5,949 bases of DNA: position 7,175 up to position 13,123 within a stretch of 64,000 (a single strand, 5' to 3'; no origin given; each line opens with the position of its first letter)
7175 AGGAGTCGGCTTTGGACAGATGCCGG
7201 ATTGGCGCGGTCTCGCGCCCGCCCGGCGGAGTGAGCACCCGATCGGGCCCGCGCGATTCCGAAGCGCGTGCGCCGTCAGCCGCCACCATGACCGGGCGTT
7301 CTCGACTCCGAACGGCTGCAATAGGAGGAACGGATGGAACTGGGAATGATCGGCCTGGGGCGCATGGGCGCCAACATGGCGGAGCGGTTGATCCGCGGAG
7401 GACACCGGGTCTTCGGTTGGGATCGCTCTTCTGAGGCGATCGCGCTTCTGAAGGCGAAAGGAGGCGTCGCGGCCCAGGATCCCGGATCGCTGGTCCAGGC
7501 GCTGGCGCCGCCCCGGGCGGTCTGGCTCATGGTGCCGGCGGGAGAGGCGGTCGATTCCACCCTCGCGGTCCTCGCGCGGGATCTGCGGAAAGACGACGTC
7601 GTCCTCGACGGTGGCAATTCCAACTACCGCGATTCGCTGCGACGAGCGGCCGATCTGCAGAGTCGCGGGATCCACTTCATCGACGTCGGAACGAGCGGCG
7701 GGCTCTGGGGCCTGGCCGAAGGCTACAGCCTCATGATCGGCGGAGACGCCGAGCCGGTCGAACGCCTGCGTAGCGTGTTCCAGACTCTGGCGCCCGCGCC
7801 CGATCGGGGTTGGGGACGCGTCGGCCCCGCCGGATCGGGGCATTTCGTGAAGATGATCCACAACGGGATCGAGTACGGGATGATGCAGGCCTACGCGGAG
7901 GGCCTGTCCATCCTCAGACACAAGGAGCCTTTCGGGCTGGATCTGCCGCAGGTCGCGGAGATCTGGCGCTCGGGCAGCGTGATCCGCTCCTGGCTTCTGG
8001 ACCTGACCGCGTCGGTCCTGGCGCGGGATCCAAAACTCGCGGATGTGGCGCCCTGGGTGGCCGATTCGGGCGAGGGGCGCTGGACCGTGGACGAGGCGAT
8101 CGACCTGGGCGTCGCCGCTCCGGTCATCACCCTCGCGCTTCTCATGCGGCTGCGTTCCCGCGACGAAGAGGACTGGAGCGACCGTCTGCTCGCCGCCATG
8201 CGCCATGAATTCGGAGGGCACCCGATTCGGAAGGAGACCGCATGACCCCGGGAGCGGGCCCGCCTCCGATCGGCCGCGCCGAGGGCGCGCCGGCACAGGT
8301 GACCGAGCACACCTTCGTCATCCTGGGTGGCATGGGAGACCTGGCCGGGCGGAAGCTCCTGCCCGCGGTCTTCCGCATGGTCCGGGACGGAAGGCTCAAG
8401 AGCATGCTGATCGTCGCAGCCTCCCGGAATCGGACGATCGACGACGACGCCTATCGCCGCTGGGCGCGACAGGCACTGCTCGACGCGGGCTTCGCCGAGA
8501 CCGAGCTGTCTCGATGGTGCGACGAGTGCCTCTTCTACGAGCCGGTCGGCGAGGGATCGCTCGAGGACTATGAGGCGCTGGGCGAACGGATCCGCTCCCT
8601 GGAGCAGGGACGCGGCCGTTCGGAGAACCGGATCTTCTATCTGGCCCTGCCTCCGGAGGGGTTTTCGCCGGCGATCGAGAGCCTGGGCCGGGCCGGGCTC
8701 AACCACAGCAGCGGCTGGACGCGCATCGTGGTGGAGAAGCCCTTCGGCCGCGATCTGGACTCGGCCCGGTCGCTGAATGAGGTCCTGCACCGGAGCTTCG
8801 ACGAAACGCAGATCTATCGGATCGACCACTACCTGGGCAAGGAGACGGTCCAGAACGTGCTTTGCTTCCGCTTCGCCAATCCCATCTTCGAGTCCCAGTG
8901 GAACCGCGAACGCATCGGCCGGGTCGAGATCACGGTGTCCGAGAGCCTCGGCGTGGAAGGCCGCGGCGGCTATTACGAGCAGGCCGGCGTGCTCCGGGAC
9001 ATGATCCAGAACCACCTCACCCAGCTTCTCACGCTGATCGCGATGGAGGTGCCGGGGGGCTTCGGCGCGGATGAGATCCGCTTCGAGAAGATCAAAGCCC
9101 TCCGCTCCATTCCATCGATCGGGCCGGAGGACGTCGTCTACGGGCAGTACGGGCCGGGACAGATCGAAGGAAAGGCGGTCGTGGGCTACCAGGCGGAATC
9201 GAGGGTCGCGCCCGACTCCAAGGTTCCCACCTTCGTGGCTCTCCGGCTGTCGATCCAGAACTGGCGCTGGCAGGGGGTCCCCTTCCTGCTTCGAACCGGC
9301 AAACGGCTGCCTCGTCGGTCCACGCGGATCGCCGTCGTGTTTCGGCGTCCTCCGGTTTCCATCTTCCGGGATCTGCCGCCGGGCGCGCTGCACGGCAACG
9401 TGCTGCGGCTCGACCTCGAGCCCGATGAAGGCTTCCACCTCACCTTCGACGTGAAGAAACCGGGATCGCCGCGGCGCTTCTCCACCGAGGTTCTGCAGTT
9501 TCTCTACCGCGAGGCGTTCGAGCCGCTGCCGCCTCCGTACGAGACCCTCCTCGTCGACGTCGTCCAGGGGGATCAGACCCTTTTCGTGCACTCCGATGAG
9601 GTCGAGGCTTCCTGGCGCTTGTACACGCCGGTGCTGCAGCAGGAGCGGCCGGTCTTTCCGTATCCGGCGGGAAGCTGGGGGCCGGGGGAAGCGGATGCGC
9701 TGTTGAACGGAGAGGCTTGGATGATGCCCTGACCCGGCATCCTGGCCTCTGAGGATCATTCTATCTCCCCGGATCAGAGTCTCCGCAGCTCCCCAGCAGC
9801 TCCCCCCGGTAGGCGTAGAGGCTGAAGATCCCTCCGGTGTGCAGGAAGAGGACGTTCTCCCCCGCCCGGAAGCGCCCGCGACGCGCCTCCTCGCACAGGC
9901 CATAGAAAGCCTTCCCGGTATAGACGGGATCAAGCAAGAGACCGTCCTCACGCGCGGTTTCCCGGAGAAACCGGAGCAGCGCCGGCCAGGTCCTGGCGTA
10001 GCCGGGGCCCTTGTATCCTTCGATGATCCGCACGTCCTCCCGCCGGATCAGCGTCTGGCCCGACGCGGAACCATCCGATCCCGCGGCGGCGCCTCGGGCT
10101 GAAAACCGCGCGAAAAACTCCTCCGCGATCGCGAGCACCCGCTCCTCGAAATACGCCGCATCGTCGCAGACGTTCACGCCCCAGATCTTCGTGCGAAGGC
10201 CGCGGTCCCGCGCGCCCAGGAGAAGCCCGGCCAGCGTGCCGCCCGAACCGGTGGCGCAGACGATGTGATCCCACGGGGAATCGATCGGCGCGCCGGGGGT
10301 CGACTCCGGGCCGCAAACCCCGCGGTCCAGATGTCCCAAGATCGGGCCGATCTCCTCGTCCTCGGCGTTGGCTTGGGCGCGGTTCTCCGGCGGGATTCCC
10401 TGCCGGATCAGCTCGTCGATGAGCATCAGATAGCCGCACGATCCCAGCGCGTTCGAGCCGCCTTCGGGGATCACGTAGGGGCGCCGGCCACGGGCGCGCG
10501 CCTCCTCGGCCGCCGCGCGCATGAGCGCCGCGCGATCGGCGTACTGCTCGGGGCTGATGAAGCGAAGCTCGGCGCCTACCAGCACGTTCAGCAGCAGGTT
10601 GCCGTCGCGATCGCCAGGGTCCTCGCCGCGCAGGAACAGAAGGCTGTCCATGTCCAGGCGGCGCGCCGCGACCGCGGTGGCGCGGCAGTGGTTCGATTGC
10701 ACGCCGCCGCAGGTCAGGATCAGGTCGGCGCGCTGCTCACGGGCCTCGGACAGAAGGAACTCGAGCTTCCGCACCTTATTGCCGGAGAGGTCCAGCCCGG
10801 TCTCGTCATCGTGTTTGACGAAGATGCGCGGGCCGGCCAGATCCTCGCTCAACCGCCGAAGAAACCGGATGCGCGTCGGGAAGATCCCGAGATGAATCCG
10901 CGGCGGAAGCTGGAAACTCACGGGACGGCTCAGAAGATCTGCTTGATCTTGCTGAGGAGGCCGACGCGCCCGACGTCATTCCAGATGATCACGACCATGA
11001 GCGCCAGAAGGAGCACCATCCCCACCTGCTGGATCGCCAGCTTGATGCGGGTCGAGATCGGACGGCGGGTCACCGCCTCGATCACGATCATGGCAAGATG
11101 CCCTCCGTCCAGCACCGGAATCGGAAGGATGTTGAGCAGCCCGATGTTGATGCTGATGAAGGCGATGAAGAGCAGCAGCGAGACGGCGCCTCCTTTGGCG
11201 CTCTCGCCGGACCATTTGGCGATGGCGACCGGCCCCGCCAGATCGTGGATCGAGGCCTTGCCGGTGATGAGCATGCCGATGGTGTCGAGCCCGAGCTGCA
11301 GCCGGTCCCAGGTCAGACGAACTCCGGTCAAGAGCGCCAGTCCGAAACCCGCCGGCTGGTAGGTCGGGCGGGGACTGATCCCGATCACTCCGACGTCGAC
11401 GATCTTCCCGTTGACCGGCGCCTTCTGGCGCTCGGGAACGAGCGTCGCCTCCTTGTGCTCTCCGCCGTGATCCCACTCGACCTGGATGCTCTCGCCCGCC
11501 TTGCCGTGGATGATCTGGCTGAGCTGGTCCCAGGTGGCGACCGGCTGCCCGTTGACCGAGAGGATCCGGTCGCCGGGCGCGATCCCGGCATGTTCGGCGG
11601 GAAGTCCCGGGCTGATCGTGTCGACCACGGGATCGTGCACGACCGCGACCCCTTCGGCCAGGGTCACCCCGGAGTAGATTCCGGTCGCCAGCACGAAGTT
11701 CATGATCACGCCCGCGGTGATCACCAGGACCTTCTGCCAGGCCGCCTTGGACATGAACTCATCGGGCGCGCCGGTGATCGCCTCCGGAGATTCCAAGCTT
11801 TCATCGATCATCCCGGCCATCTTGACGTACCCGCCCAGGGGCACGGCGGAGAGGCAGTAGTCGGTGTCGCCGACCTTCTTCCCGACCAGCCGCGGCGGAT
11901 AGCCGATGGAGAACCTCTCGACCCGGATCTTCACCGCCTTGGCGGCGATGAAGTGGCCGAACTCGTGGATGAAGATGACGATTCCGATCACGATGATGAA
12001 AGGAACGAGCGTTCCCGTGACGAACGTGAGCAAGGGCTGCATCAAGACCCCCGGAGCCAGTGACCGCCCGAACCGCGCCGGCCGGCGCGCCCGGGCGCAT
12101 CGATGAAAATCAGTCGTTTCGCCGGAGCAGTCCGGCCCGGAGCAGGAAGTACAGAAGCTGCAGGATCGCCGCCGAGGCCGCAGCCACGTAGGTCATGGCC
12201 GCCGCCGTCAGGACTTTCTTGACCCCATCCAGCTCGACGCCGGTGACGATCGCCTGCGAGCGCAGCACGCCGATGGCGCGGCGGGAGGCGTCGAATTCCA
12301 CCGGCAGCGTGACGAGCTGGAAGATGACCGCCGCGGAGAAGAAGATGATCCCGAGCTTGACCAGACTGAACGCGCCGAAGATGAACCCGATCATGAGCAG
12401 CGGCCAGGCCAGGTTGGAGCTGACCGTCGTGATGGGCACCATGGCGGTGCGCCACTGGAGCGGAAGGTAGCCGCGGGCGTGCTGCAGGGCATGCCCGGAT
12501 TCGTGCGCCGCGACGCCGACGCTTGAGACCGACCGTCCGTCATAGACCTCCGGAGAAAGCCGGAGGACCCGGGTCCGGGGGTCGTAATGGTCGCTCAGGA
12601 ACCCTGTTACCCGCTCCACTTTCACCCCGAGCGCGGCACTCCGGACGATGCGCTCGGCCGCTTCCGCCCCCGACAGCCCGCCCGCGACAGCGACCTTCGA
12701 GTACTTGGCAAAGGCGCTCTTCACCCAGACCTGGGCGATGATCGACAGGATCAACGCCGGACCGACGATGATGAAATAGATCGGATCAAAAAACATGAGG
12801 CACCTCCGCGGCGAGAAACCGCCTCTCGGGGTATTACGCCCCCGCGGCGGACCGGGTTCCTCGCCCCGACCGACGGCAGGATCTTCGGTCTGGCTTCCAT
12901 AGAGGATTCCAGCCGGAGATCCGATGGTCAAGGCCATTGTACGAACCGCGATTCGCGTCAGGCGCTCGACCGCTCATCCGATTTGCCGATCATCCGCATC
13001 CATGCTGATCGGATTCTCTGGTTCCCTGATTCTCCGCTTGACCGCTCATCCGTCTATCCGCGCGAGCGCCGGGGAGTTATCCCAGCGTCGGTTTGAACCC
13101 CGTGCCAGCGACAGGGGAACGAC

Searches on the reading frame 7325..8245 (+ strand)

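Call 64: search_protein_families(library=pfam, proteins=[window:7325-8245:+], max_evalue=0.0001)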
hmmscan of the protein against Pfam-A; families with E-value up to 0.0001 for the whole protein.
window:7325-8245:+ (306 aa): 3 families
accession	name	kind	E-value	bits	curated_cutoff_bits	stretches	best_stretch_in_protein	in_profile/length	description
PF03446.21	NAD_binding_2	-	1.1e-39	136.4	21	1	6-156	2-153/161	NAD binding domain of 6-phosphogluconate dehydrogenase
PF00393.24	6PGD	-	6.3e-23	82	27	1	172-282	1-117/290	6-phosphogluconate dehydrogenase, C-terminal domain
PF03807.23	F420_oxidored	-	4.5e-06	27.6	21.6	1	6-95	2-90/94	NADP oxidoreductase coenzyme F420-dependent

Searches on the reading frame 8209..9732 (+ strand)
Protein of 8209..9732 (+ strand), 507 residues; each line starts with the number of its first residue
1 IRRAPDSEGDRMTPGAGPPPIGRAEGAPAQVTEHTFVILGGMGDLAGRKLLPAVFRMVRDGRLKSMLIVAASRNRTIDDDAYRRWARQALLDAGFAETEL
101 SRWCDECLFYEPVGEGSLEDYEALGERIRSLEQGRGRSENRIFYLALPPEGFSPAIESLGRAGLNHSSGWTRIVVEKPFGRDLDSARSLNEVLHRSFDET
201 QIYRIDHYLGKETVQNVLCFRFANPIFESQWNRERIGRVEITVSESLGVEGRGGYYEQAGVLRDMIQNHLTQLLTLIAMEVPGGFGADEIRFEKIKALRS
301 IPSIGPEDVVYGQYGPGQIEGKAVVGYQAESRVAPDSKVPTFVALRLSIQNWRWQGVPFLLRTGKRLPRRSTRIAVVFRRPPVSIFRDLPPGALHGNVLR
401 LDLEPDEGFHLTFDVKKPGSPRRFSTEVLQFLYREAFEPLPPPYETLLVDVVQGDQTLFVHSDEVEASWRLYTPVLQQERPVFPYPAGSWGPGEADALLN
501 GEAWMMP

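Call 64: search_protein_families(library=pfam, proteins=[window:8209-9732:+], max_evalue=0.0001)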
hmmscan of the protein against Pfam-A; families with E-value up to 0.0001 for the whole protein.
window:8209-9732:+ (507 aa): 2 families
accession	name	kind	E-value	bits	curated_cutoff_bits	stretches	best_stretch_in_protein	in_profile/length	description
PF02781.21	G6PD_C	-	4.9e-104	348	27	1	219-502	2-291/296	Glucose-6-phosphate dehydrogenase, C-terminal domain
PF00479.28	G6PD_N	-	1.9e-52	179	22.1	1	37-216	1-183/183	Glucose-6-phosphate dehydrogenase, NAD binding domain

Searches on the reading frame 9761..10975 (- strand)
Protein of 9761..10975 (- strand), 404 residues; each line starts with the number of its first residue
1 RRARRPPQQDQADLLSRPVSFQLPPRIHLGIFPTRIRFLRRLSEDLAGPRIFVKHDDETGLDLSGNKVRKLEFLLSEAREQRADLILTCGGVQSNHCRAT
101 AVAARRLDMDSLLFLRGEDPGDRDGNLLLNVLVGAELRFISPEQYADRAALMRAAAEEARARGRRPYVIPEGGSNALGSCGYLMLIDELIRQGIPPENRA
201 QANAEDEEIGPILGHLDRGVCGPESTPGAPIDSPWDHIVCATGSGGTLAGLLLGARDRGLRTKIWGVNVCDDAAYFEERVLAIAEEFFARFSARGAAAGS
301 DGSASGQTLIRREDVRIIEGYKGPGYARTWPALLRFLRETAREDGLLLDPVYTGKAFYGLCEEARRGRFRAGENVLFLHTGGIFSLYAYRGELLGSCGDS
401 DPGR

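Call 39: search_protein_families(library=pfam, proteins=[window:9761-10975:-], max_evalue=0.001)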
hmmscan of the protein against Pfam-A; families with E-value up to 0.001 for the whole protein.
window:9761-10975:- (404 aa): 1 family
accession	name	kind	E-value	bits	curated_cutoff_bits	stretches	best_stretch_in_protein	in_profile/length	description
PF00291.31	PALP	-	1.6e-38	133.2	35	2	29-192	3-153/295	Pyridoxal-phosphate dependent enzyme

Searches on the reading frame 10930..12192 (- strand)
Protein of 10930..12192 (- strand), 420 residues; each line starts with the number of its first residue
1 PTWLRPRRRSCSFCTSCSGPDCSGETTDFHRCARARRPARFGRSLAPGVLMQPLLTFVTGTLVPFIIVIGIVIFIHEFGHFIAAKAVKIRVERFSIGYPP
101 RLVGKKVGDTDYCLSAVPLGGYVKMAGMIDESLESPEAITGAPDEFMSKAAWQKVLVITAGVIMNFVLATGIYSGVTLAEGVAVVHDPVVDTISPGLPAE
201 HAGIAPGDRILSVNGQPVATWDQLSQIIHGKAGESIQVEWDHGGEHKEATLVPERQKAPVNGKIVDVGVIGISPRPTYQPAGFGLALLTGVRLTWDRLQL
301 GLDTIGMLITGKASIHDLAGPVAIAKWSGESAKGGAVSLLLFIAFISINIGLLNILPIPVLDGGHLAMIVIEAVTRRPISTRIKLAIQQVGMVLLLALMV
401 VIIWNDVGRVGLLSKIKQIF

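Call 39: search_protein_families(library=pfam, proteins=[window:10930-12192:-], max_evalue=0.001)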
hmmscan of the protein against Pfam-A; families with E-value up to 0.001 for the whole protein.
window:10930-12192:- (420 aa): 5 families
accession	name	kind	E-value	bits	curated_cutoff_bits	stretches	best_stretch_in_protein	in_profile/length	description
PF02163.28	Peptidase_M50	-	2.9e-62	210.3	27.2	1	65-398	2-221/221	Peptidase family M50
PF17820.7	PDZ_6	-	4.8e-13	49.1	27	1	189-238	1-50/54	PDZ domain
PF00595.29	PDZ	-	2.3e-10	41.2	23.2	1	171-230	9-71/81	PDZ domain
PF13180.12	PDZ_2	-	9.6e-09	35.9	27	1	187-251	13-78/80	PDZ domain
PF14685.13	PDZ_Tricorn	-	0.00018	21.9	25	1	201-247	35-83/88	Tricorn protease PDZ domain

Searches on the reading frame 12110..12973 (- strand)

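Call 39: search_protein_families(library=pfam, proteins=[window:12110-12973:-], max_evalue=0.001)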
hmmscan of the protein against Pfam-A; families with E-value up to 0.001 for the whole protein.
window:12110-12973:- (287 aa): 1 family
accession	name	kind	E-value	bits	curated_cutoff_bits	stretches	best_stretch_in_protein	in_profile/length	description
PF04298.18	Zn_peptidase_2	-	2.9e-85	285.7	27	1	66-279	1-216/218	Putative neutral zinc metallopeptidase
